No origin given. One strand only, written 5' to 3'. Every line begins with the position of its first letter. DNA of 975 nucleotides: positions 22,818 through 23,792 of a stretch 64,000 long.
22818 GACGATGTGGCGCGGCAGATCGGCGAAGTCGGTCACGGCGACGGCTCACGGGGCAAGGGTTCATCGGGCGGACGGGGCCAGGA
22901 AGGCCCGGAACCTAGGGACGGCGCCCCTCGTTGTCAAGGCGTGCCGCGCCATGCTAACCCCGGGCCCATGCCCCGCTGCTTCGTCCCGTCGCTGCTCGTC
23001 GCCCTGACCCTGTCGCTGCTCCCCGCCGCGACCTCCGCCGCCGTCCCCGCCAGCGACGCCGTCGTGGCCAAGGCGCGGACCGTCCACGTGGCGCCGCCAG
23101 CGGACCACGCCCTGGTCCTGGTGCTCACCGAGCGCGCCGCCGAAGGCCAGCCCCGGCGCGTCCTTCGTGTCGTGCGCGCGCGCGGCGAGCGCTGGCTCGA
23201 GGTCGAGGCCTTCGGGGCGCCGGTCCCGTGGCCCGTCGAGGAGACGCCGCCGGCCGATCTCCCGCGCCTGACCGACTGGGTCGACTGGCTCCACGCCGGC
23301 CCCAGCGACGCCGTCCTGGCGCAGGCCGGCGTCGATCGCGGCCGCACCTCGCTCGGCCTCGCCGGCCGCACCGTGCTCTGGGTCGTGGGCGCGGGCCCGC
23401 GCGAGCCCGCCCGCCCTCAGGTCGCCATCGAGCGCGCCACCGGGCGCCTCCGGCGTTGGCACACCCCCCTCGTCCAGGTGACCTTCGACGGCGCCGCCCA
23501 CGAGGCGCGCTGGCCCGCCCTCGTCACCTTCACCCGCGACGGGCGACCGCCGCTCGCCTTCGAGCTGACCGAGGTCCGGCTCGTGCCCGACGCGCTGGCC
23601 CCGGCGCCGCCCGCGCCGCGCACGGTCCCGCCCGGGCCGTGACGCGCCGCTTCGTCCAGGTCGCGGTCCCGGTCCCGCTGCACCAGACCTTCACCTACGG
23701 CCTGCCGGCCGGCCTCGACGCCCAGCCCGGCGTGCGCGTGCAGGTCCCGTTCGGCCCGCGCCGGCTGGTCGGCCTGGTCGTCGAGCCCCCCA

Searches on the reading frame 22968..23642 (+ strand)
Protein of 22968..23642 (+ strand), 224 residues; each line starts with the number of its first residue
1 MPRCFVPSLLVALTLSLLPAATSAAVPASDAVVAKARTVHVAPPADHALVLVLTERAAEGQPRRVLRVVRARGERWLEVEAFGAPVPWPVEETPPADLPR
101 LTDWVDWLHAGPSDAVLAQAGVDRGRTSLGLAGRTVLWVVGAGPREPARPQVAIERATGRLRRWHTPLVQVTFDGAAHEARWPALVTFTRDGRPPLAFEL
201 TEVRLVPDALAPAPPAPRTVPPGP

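Call 55: search_protein_families(library=pfam, proteins=[window:22968-23642:+], max_evalue=0.01)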
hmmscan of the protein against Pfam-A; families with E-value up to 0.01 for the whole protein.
window:22968-23642:+ (224 aa): 0 families

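Call 80: search_protein_families(library=padloc, proteins=[window:22968-23642:+], max_evalue=0.01)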
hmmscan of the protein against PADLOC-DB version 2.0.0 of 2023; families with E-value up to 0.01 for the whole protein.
window:22968-23642:+ (224 aa): 0 families
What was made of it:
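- On Known anti-phage defence systems (PADLOC): No hits for the protein or for two of its neighbours (call 80).
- Tried and rejected: PADLOC gave no hits (call 80).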
